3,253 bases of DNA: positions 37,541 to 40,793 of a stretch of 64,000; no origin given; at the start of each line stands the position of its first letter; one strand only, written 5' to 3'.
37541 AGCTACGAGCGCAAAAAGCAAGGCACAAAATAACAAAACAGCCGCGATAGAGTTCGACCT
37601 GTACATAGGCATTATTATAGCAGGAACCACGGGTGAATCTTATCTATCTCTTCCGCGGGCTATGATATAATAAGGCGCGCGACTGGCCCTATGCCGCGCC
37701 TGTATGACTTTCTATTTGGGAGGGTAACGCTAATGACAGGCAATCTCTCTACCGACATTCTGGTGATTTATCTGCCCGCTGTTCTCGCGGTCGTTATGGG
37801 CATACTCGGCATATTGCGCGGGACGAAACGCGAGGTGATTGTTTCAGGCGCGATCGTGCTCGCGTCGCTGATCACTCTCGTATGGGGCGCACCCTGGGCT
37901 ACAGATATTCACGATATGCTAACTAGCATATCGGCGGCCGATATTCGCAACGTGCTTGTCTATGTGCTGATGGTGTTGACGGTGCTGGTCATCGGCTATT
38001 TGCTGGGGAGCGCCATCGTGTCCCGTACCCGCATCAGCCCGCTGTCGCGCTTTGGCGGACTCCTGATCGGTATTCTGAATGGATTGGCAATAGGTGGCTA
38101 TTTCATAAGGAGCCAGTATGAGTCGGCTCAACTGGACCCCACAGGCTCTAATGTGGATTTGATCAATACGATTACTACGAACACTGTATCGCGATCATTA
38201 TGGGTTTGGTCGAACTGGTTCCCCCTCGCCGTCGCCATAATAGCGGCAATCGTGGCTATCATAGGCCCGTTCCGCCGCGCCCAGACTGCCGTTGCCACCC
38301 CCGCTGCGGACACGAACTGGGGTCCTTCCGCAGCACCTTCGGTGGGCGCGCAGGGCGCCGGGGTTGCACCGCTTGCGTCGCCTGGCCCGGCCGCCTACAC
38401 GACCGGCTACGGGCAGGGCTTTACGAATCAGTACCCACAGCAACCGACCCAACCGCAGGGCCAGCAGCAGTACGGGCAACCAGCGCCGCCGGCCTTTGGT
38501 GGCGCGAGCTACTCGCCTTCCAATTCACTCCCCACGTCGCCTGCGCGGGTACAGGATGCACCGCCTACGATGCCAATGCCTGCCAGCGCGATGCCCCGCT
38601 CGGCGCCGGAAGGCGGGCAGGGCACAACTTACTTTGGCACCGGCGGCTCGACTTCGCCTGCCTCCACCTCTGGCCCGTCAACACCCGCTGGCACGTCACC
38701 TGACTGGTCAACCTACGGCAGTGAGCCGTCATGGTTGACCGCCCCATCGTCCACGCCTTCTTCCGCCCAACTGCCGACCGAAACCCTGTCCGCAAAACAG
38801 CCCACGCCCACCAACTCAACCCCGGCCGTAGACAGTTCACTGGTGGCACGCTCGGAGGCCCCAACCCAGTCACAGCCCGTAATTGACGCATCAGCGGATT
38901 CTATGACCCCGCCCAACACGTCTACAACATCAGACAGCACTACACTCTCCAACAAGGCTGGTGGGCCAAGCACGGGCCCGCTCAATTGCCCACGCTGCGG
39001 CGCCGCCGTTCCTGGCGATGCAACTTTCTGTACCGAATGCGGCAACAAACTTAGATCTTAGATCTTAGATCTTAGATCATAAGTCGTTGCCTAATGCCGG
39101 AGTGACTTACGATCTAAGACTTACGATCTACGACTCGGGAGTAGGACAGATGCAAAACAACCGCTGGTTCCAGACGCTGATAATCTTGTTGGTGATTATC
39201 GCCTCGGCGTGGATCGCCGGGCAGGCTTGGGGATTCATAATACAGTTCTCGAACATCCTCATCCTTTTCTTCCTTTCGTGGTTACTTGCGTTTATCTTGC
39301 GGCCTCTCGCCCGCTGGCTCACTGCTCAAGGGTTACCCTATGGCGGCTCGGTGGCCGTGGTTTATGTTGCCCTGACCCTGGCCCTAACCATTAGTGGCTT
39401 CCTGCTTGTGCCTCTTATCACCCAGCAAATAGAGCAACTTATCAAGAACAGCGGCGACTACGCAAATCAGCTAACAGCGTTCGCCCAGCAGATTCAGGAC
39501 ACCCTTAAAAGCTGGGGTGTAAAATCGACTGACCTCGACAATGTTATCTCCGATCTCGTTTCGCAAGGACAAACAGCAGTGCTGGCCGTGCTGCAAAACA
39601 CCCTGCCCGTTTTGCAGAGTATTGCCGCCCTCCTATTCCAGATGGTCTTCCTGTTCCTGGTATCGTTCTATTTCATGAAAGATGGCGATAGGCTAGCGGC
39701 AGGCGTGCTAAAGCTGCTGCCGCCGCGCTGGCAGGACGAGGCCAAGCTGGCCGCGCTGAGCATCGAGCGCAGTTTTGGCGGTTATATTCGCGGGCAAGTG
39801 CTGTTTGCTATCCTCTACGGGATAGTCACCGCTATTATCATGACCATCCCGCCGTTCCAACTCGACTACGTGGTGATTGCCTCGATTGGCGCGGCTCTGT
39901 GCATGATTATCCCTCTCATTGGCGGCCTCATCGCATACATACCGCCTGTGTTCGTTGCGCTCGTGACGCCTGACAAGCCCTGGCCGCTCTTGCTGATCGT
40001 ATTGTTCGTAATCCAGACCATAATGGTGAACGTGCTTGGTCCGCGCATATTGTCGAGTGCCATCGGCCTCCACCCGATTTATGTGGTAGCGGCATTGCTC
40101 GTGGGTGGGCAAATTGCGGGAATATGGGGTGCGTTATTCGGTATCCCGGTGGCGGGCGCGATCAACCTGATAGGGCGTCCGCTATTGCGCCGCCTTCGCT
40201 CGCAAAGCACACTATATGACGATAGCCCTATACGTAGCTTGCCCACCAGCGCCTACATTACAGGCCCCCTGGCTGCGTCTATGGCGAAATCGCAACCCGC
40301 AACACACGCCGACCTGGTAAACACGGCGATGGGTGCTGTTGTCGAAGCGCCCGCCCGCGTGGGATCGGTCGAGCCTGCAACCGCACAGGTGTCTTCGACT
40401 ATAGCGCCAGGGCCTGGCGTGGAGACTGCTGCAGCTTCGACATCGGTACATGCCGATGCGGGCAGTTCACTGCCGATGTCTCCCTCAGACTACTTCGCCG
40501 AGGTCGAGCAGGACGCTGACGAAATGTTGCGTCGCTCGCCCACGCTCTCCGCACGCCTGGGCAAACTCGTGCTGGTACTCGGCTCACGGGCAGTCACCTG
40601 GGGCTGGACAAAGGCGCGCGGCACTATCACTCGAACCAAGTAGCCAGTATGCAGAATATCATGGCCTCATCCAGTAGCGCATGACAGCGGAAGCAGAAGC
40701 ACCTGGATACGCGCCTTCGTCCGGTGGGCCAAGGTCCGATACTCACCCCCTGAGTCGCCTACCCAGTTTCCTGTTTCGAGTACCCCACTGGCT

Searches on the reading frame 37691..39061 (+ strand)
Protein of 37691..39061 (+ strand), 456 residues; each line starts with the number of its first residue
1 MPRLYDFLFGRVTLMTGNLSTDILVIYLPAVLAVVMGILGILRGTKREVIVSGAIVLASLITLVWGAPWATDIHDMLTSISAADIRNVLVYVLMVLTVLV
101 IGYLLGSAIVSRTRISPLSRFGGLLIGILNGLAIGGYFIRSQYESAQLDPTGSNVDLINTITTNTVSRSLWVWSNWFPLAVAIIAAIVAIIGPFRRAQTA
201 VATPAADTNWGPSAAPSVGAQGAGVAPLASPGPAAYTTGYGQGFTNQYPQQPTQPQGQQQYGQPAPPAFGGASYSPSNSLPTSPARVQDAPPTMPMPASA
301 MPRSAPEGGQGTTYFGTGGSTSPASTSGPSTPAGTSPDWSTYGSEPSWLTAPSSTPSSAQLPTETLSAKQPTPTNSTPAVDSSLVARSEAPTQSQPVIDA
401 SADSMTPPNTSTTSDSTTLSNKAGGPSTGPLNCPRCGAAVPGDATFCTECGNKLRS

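Call 65: search_protein_families(library=pfam, proteins=[window:37691-39061:+], max_evalue=0.00001)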
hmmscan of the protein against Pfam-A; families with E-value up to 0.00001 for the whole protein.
window:37691-39061:+ (456 aa): 2 families
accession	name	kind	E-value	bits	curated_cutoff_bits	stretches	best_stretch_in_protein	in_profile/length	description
PF02674.22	Colicin_V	-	2.9e-08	34.2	29.3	1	31-134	7-110/144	Colicin V production protein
PF13240.11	Zn_Ribbon_1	-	3.2e-06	27.2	25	1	433-454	2-23/23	zinc-ribbon domain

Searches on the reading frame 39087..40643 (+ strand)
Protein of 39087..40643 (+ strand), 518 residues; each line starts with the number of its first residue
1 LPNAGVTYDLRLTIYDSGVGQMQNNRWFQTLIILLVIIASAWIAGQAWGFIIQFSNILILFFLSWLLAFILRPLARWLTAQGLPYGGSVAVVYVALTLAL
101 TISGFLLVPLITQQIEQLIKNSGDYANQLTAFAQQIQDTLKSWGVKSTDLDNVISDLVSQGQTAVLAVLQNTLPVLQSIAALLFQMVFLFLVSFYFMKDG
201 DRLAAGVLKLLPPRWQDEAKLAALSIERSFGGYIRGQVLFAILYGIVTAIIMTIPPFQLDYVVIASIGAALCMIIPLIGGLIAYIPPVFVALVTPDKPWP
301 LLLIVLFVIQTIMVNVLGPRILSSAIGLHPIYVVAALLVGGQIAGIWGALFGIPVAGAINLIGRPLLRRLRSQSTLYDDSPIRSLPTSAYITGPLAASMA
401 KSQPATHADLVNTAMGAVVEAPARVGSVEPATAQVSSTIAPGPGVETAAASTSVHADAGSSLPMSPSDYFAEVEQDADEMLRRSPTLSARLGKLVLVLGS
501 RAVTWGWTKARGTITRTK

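Call 65: search_protein_families(library=pfam, proteins=[window:39087-40643:+], max_evalue=0.00001)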
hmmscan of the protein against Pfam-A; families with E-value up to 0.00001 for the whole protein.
window:39087-40643:+ (518 aa): 1 family
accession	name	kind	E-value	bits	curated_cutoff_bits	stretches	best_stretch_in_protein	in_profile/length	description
PF01594.21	AI-2E_transport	-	3.3e-59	201.1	34.3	1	47-360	11-320/327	AI-2E family transporter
